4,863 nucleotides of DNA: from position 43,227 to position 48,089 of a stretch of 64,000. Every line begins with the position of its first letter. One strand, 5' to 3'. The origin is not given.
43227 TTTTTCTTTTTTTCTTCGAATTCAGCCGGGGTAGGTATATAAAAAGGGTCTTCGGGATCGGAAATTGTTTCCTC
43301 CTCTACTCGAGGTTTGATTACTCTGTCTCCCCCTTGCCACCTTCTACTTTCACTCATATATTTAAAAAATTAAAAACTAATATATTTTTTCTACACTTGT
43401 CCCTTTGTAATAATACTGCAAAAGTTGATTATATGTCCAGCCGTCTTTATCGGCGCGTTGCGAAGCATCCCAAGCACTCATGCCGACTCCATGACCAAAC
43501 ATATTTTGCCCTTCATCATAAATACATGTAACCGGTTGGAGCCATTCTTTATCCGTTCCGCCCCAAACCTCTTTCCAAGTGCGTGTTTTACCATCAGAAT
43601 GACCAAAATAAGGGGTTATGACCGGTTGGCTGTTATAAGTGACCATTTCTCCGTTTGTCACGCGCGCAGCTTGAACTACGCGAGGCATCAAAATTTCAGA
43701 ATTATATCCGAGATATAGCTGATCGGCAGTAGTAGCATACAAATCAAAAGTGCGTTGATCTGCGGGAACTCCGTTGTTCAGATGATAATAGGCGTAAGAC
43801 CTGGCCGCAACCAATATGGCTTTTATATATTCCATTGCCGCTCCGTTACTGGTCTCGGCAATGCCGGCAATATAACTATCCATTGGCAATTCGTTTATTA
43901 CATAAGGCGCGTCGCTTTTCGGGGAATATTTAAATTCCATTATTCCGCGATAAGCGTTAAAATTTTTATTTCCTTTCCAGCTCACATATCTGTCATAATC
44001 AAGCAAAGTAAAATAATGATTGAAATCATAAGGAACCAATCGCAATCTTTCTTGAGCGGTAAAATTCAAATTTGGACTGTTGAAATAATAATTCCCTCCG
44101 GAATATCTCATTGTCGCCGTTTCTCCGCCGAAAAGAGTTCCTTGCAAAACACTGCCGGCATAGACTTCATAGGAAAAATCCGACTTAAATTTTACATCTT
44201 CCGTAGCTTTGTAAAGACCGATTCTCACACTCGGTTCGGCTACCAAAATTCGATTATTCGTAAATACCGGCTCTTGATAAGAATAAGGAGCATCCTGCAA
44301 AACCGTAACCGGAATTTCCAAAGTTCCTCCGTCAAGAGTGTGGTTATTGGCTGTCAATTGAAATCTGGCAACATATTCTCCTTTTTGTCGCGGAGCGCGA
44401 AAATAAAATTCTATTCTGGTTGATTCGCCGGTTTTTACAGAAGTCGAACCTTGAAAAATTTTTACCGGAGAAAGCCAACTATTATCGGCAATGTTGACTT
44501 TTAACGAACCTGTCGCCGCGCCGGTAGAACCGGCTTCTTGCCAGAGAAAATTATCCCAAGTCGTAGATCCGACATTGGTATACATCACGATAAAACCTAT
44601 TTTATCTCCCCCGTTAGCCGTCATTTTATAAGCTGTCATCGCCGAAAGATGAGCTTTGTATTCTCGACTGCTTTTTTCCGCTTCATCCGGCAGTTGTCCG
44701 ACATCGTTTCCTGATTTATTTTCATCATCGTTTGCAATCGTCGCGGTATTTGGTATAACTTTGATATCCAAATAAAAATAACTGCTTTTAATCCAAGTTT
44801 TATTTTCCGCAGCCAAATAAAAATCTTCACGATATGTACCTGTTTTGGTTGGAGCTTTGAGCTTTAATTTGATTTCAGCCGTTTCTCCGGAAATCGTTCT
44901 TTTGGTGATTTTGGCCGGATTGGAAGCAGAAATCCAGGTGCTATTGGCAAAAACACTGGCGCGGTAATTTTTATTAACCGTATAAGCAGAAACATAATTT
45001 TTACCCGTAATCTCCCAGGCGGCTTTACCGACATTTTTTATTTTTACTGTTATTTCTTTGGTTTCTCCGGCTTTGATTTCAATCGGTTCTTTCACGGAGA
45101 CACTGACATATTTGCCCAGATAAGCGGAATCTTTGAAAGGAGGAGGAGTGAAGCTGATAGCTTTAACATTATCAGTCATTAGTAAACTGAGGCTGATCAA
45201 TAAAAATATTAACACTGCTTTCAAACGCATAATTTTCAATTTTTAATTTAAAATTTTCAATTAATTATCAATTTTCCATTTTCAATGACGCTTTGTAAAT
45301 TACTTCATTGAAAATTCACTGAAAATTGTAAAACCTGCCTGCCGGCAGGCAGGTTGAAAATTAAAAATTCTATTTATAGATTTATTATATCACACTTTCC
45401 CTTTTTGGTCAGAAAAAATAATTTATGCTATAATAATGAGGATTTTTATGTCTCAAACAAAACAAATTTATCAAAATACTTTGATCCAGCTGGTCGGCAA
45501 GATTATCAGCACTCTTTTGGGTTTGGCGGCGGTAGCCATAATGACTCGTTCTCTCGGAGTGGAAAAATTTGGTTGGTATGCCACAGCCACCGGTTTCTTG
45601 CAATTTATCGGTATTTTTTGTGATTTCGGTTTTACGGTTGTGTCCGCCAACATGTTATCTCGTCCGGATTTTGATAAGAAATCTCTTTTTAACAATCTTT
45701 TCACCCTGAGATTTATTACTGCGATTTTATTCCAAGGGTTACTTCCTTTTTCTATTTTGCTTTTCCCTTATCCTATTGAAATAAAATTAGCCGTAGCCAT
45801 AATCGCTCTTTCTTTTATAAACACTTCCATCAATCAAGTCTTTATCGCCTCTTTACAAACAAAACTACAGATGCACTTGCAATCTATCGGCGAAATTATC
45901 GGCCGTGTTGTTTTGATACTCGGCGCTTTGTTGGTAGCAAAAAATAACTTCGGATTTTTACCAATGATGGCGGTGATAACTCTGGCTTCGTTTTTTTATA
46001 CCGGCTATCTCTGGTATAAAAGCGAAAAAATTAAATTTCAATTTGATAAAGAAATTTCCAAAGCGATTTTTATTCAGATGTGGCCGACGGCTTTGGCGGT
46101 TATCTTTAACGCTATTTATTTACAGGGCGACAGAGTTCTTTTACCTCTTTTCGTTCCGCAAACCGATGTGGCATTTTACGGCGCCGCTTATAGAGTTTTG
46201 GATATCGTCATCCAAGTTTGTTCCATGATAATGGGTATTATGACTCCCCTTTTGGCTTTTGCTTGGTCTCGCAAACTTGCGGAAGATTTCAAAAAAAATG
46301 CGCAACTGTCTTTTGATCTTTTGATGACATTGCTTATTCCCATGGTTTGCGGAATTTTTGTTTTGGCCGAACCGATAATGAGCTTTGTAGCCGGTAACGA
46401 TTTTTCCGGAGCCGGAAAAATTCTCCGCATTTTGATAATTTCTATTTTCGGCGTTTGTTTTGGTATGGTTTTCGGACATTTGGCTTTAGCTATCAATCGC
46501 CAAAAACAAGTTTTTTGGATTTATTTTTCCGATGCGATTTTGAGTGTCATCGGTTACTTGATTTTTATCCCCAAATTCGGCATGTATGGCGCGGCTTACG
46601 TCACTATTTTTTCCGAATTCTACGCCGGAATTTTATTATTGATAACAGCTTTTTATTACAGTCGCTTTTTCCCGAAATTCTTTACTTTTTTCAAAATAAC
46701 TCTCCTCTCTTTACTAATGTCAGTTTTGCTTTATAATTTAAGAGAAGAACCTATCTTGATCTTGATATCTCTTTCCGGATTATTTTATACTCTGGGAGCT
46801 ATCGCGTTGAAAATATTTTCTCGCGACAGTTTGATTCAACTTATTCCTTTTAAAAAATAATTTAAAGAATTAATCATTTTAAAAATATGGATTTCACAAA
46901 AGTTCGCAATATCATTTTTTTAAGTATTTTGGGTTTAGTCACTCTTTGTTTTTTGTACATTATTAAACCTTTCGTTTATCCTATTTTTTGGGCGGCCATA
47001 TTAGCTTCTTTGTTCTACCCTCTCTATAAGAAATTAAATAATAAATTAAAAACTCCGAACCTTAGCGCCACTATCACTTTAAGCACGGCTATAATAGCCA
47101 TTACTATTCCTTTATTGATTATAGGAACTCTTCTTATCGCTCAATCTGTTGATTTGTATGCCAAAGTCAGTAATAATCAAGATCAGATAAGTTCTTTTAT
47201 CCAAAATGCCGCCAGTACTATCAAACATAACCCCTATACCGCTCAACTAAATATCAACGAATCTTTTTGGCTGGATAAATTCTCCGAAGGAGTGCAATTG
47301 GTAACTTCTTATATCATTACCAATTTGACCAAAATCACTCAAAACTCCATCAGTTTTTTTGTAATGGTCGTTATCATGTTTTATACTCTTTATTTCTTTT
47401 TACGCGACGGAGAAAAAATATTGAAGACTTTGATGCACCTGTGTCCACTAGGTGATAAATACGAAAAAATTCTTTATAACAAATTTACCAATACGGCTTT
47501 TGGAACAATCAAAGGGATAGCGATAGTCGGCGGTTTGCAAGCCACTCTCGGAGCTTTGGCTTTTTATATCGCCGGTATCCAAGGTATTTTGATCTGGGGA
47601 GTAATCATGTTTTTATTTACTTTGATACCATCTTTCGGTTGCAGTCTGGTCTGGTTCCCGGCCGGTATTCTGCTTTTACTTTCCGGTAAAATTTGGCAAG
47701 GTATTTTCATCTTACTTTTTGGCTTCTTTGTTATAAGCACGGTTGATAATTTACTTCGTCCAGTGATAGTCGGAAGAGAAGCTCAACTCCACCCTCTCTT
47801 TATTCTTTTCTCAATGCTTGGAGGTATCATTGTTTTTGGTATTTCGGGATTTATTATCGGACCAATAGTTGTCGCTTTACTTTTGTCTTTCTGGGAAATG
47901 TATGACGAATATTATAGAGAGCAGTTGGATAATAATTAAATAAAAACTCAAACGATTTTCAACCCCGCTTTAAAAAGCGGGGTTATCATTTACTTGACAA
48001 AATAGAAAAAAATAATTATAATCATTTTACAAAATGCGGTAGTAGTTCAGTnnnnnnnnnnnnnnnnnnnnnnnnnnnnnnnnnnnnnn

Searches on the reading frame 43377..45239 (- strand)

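Call 9: search_protein_families(library=pfam, proteins=[window:43377-45239:-], max_evalue=0.001)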
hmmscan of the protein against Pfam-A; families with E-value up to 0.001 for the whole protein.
window:43377-45239:- (620 aa): 2 families
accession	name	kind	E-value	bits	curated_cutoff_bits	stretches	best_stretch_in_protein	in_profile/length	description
PF08486.15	SpoIID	-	1.1e-12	48.9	23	1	446-535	6-97/97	Stage II sporulation protein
PF16158.11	N_BRCA1_IG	-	2.5e-09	38.1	28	1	54-149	7-97/108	Ig-like domain from next to BRCA1 gene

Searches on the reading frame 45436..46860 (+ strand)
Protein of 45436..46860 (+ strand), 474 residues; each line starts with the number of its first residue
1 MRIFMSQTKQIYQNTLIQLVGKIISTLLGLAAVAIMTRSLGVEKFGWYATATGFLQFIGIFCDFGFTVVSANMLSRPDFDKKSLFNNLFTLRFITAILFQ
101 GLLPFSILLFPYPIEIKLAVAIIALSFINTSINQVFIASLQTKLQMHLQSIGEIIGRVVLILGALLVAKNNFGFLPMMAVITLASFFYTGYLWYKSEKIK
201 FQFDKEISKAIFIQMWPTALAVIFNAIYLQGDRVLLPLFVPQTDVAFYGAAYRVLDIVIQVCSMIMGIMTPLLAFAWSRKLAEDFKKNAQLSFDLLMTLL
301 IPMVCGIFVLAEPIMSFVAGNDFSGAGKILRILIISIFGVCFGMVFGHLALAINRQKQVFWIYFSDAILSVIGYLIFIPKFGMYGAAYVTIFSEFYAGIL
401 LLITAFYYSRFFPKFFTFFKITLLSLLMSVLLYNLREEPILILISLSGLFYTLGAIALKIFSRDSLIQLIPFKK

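Call 9: search_protein_families(library=pfam, proteins=[window:45436-46860:+], max_evalue=0.001)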
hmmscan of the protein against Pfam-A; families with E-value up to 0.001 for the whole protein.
window:45436-46860:+ (474 aa): 3 families
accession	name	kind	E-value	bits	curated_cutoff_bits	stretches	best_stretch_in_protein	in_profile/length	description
PF13440.11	Polysacc_synt_3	-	1.6e-18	67.5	23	1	35-324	1-289/293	Polysaccharide biosynthesis protein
PF01943.22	Polysacc_synt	-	7.9e-18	65.3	28.2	1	12-273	2-270/274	Polysaccharide biosynthesis protein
PF01554.23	MatE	-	6.7e-06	26.3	24.9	1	217-372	1-157/161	MatE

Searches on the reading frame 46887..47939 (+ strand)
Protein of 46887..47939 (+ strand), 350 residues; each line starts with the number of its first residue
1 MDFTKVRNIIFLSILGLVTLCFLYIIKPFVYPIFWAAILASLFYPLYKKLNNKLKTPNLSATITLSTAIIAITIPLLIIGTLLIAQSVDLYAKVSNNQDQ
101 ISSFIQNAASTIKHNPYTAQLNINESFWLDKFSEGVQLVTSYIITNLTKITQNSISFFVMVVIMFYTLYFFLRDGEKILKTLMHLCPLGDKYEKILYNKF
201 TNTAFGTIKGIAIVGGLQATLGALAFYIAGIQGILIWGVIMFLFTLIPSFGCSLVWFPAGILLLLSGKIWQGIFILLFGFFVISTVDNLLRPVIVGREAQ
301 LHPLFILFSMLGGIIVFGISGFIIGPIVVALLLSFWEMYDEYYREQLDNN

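Call 9: search_protein_families(library=pfam, proteins=[window:46887-47939:+], max_evalue=0.001)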
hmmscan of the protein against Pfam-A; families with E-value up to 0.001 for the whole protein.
window:46887-47939:+ (350 aa): 1 family
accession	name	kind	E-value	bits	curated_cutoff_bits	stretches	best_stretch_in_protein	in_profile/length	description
PF01594.21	AI-2E_transport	-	2.3e-54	185.2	34.3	1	11-337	3-324/327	AI-2E family transporter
